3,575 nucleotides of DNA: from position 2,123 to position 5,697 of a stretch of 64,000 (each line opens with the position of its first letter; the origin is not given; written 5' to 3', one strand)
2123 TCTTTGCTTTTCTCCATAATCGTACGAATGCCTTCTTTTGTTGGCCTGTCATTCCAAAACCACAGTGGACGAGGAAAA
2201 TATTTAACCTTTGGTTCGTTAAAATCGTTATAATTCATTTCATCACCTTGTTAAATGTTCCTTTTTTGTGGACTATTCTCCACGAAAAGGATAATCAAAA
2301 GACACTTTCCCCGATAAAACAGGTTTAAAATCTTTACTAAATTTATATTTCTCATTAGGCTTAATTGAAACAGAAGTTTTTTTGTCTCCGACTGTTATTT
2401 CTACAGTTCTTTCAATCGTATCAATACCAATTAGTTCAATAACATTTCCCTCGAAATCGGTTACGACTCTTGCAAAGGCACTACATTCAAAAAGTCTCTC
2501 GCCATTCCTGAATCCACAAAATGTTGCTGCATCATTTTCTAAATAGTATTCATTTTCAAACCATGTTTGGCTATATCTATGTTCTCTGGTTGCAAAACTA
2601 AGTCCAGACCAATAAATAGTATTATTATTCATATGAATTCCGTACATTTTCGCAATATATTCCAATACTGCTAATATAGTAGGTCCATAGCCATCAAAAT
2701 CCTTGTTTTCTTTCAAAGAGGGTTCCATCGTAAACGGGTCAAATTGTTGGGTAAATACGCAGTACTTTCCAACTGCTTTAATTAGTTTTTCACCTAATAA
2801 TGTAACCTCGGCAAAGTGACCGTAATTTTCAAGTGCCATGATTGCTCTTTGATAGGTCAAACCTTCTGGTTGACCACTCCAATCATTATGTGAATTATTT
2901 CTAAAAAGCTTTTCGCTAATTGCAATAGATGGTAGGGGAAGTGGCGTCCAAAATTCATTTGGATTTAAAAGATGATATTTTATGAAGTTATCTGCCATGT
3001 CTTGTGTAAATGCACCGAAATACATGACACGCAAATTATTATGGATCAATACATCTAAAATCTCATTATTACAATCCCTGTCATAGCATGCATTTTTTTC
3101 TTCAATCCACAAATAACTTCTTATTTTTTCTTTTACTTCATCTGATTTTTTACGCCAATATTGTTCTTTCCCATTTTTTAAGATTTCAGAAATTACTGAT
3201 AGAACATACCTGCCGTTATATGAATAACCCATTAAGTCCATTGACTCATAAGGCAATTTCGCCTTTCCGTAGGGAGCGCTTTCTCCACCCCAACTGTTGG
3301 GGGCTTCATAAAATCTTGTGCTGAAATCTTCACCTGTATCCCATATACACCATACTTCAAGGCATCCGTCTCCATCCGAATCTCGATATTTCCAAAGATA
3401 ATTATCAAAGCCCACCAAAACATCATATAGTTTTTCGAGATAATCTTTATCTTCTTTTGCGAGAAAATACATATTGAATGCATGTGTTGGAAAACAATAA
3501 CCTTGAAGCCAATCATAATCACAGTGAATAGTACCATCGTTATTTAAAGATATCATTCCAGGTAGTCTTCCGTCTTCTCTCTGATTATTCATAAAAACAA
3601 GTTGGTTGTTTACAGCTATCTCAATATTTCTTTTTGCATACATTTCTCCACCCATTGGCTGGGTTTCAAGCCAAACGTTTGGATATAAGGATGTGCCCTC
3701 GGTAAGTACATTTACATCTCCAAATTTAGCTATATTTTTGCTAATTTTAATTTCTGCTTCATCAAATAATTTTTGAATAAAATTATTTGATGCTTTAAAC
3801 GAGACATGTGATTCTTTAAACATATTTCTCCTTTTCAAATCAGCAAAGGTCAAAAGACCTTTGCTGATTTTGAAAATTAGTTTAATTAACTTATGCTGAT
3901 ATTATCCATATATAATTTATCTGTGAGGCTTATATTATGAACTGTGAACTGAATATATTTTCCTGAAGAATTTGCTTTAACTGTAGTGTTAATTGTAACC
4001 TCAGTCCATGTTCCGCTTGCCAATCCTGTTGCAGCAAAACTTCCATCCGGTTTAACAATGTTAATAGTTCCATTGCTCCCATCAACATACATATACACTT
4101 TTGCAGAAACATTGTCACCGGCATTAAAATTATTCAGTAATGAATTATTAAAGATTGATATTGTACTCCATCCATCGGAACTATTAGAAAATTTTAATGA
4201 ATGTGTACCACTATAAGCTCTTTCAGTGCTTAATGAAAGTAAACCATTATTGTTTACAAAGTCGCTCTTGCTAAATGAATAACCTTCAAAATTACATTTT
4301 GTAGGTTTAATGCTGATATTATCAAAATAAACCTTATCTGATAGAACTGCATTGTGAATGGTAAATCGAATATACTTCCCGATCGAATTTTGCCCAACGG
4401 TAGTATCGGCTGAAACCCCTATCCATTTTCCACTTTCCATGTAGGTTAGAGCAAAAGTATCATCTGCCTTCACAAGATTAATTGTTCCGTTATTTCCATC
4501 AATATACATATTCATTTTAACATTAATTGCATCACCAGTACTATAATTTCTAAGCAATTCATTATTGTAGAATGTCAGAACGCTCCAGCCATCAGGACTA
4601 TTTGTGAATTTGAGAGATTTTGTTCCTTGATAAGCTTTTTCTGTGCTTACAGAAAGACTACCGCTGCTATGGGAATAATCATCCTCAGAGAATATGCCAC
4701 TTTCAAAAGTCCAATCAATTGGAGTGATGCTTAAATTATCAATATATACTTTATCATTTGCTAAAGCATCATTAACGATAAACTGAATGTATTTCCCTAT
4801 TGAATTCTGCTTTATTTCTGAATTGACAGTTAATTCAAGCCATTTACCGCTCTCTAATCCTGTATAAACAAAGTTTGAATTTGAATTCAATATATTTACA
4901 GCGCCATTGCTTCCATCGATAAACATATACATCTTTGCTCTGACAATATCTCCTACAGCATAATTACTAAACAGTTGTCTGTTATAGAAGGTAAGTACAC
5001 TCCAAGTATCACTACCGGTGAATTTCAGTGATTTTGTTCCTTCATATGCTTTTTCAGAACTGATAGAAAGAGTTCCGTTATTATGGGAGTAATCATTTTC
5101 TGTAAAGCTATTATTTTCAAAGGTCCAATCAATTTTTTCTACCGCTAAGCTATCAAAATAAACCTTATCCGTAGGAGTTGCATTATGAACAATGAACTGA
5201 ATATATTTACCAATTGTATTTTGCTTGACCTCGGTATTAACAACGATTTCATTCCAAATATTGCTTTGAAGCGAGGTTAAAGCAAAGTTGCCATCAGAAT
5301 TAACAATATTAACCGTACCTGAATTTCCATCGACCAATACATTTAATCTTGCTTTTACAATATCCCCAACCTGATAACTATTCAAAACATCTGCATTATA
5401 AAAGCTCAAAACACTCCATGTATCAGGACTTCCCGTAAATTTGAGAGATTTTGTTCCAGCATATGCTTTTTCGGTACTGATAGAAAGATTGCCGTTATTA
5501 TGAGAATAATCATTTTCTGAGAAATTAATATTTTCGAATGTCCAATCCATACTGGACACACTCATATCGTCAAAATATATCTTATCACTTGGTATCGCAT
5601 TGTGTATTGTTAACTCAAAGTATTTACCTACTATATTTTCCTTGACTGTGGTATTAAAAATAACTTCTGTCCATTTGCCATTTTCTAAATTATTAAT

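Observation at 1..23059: AT-rich ~23-kb glycan-utilisation locus that ends at a tRNA operon: candidate horizontally acquired Gram-positive PUL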

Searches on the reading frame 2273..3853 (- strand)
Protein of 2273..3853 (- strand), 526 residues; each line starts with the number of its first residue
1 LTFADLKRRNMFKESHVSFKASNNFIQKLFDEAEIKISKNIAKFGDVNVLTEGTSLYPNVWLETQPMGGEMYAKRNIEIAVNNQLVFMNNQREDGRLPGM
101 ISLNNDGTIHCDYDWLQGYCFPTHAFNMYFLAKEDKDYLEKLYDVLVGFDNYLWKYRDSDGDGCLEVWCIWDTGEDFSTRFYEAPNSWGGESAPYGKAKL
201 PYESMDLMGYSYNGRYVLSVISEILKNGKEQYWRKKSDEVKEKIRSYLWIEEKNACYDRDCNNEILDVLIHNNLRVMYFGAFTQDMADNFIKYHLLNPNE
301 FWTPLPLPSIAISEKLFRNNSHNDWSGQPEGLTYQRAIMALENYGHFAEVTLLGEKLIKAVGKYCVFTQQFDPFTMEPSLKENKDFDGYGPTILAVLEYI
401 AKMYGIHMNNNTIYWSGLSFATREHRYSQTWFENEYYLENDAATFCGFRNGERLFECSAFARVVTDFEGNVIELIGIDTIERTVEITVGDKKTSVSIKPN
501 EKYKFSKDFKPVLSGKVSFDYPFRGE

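Call 5: search_protein_families(library=pfam, proteins=[window:2273-3853:-], max_evalue=0.01)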
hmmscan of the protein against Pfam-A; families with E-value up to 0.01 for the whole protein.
window:2273-3853:- (526 aa): 2 families
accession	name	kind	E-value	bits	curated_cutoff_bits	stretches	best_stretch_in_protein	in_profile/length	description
PF22422.2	MGH1-like_GH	-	1.6e-19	71.2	27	1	85-378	29-347/356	Mannosylglycerate hydrolase MGH1-like glycoside hydrolase domain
PF01204.24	Trehalase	-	3.6e-05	23.3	21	1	220-295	322-399/512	Trehalase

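Call 45: search_solved_structures(query=window:2273-3853:-, max_evalue=0.01)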
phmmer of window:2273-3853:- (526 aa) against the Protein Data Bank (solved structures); distinct sequences matched with E-value up to 0.01: 0.

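Call 76: search_protein_families(library=ncbifam, proteins=[window:2273-3853:-], max_evalue=0.001)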
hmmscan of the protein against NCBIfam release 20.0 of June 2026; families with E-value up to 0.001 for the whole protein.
window:2273-3853:- (526 aa): 1 family
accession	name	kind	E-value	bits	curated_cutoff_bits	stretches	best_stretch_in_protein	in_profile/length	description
NF007525.0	PRK10137.1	equivalog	1.8e-06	26.4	625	1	200-359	576-744/790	alpha-glucosidase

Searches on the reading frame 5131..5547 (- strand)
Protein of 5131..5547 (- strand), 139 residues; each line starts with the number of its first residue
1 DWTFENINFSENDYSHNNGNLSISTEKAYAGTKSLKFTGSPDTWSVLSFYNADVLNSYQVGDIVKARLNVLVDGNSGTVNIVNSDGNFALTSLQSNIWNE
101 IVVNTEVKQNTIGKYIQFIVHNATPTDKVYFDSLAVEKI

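Call 51: search_solved_structures(query=A1, max_evalue=1)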
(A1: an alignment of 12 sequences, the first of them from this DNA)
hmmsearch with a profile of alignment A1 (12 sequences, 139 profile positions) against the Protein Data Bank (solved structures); distinct sequences matched with E-value up to 1: 4.
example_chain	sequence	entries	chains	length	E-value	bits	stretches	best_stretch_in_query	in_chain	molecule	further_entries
4xup_A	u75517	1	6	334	1.5e-05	28.3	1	20-113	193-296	Endo-1,4-beta-xylanase C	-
4xun_A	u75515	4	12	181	0.033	17.4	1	20-113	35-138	Endo-1,4-beta-xylanase C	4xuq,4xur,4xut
4xuo_A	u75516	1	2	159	0.23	14.7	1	20-59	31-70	Endo-1,4-beta-xylanase C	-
9ryj_1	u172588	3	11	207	0.28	14.4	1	70-130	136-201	Riboflavin synthase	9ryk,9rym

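Call 57: predict_structure(alignment_id=A1)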
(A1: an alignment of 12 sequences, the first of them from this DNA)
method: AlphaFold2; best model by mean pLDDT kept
length: 139 residues; sequences in the alignment: 12
mean_pLDDT: 89.6   pTM: 0.85
mean pLDDT of the five models: 89.6, 88.4, 87.5, 85.7, 85.0
residues with pLDDT >= 90: 94; 70-90: 36; 50-70: 9; < 50: 0
segments of 3 or more residues with pLDDT < 50: none
pLDDT, mean of each block of 10 residues (from residue 1): 63 83 92 91 90 90 95 91 92 95 95 93 94 90
secondary structure, 60 per line:
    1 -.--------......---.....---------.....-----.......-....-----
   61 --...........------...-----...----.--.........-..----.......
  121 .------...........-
elements in order: E14-16 E20-24 E34-38 E44-50 H52-55 E63-73 E80-82 E88-90 E98-106 E114-121 E128-138

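Call 59: search_protein_representatives(alignment_id=A1)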
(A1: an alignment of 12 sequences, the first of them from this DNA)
Query: 12 sequences, 139 profile positions. Proteins with E-value up to 0.001 (for the whole library): 29; up to 1e-10: 3; up to 1e-30: 2. The best 29 are listed.
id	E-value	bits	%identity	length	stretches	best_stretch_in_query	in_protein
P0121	0.0e+00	1145.6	-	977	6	1-138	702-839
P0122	1.3e-36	141.9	-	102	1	37-137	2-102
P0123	1.8e-12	63.7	-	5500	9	99-136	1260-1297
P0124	9.7e-09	51.6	-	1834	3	22-137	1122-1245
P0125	1.0e-08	51.5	-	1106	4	22-136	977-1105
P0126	2.8e-08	50.1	-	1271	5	54-122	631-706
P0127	5.7e-08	49.1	-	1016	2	2-137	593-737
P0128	1.5e-07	47.7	-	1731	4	14-136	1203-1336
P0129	2.0e-07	47.3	-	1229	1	14-137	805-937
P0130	6.6e-07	45.7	-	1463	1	15-137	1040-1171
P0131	1.1e-06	45.0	-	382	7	35-75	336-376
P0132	3.8e-06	43.2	-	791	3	12-138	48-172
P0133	4.5e-06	42.9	-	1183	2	19-118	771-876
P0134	6.1e-06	42.5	-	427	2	19-136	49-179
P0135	8.1e-06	42.1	-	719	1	51-128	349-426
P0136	1.1e-05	41.7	-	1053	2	2-137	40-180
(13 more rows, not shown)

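Call 60: search_protein_families(library=pfam, proteins=[P0124, P0125, P0127, P0129, P0130, P0132, P0134, P0136], max_evalue=0.001)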
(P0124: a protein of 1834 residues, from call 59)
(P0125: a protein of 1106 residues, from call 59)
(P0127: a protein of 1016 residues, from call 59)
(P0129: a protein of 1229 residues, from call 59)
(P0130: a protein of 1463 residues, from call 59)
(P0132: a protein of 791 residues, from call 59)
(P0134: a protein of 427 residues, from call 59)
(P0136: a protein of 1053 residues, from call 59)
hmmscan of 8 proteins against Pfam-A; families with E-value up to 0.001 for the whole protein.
P0124 (1834 aa): 3 families
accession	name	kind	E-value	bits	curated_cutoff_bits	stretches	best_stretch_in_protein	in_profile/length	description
PF24517.2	CBM96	-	1.8e-34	119.3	26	3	911-1090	3-152/164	Carbohydrate-binding module family 96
PF13205.12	Big_5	-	1.7e-14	54.8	23.6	1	483-585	3-105/105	Bacterial Ig-like domain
PF02018.23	CBM_4_9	-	0.00097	20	25.9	0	1124-1218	29-120/136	Carbohydrate binding domain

P0125 (1106 aa): 0 families

P0127 (1016 aa): 2 families
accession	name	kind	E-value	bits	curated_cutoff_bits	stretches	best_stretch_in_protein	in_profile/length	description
PF13750.12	Big_3_3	-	2.3e-05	24.6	27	0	163-234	12-80/157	Bacterial Ig-like domain (group 3)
PF07495.19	Y_Y_Y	-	0.00098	19.4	26.6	0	48-102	11-64/65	Y_Y_Y domain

P0129 (1229 aa): 2 families
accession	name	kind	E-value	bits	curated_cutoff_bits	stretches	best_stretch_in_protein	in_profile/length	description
PF00753.33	Lactamase_B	-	4.2e-09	37.1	22.7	1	970-1059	7-92/196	Metallo-beta-lactamase superfamily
PF12706.13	Lactamase_B_2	-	2.1e-05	24.7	27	1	983-1142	4-145/200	Beta-lactamase superfamily domain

P0130 (1463 aa): 1 family
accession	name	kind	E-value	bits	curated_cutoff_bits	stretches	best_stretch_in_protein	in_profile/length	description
PF00753.33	Lactamase_B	-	1.4e-10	41.9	22.7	1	1205-1342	8-129/196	Metallo-beta-lactamase superfamily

P0132 (791 aa): 1 family
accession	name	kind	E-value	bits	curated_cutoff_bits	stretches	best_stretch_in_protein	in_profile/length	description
PF02018.23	CBM_4_9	-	1.9e-13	51.4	25.9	2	194-312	6-125/136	Carbohydrate binding domain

P0134 (427 aa): 2 families
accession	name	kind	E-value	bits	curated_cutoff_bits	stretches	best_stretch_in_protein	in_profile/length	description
PF02018.23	CBM_4_9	-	6.5e-08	33.5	25.9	1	34-144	10-113/136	Carbohydrate binding domain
PF19910.5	DUF6383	-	4.2e-06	27.2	23.7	1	367-426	13-73/74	Domain of unknown function (DUF6383)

P0136 (1053 aa): 5 families
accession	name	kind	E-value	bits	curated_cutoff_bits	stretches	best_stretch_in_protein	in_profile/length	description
PF00331.26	Glyco_hydro_10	-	4.3e-90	302.5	22.1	1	351-702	1-311/311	Glycosyl hydrolase family 10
PF06452.16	CBM9_1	-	4.9e-63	212.8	23.4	2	877-1052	1-184/185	Carbohydrate family 9 binding domain-like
PF02018.23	CBM_4_9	-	1.6e-48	164.9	25.9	2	194-322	2-132/136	Carbohydrate binding domain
PF09092.17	Lyase_N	-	0.00032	21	26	0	40-75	5-40/166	Lyase, N terminal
PF14099.13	Polysacc_lyase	-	0.00048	20.5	29.9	0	108-164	122-170/210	Polysaccharide lyase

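Call 61: fold_search(model_id=the predicted structure, library=pdb)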
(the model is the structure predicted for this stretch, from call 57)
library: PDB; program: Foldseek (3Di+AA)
matches with E <= 10: 1470; with E <= 0.001: 74
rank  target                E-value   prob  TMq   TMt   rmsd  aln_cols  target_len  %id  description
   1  4xuo_A                8.0e-06  1.00  0.62  0.57   5.8       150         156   15  Structure of the CBM22-1 xylan-binding domain from Paenibacillus barcinonensis Xyn10C (released 2015-06-03)
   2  2y64_A                8.4e-06  1.00  0.55  0.48   5.2       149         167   15  Xylopentaose binding mutated (X-2 L110F) CBM4-2 Carbohydrate Binding Module from a Thermostable Rhodothermus marinus X (released 2012-03-07)
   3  1h6x                  1.4e-05  1.00  0.61  0.54   6.7       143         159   12  The role of conserved amino acids in the cleft of the C-terminal family 22 carbohydrate binding module of Clostridium th (released 2002-06-27)
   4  4xup_E                1.4e-05  1.00  0.59  0.52   6.2       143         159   13  Structure of the N-terminal CBM22-1-CBM22-2 tandem domain from Paenibacillus barcinonensis Xyn10C (released 2015-06-03)
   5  1k42_MODEL_1_A        1.4e-05  1.00  0.52  0.45   6.5       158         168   15  The Solution Structure of the CBM4-2 Carbohydrate Binding Module from a Thermostable Rhodothermus marinus Xyla (released 2002-05-29)
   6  4xup_C                1.6e-05  1.00  0.62  0.55   5.9       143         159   12  Structure of the N-terminal CBM22-1-CBM22-2 tandem domain from Paenibacillus barcinonensis Xyn10C (released 2015-06-03)
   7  2y6k_A                1.7e-05  1.00  0.52  0.46   5.3       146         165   14  Xylotetraose bound to X-2 engineered mutated CBM4-2 Carbohydrate Binding Module from a Thermostable Rhodothermus marin (released 2012-03-07)
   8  2y6j                  2.7e-05  1.00  0.54  0.47   5.3       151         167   14  X-2 engineered mutated CBM4-2 Carbohydrate Binding Module from a Thermostable Rhodothermus marinus Xylanase (released 2012-03-07)
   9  2xon_L                3.0e-05  1.00  0.48  0.46   6.5       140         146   11  Structure of TmCBM61 in complex with beta-1,4-galactotriose at 1.4 A resolution (released 2010-09-08)
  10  8xmz_A                5.3e-05  1.00  0.56  0.56   4.8       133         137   14  Crystal structure of a novel porphyran-binding carbohydrate binding module (released 2024-01-17)
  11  2wys_B                6.2e-05  1.00  0.62  0.20   6.0       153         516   15  High resolution crystallographic structure of the Clostridium thermocellum N-terminal endo-1,4-beta-D-xylanase 10B (Xy (released 2010-08-25)
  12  4xup_A                6.5e-05  1.00  0.61  0.29   5.9       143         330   13  Structure of the N-terminal CBM22-1-CBM22-2 tandem domain from Paenibacillus barcinonensis Xyn10C (released 2015-06-03)
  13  4xup_D                6.5e-05  1.00  0.61  0.29   6.1       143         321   13  Structure of the N-terminal CBM22-1-CBM22-2 tandem domain from Paenibacillus barcinonensis Xyn10C (released 2015-06-03)
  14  4xup_B                6.9e-05  1.00  0.61  0.29   6.0       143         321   13  Structure of the N-terminal CBM22-1-CBM22-2 tandem domain from Paenibacillus barcinonensis Xyn10C (released 2015-06-03)
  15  5w6h_A                6.9e-05  1.00  0.47  0.12   8.4       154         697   15  Crystal structure of Bacteriophage CBA120 tailspike protein 4 enzymatically active domain (TSP4dN, orf213) (released 2018-10-24)
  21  4xup_F                9.0e-05  1.00  0.62  0.30   6.0       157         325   15  Structure of the N-terminal CBM22-1-CBM22-2 tandem domain from Paenibacillus barcinonensis Xyn10C (released 2015-06-03)
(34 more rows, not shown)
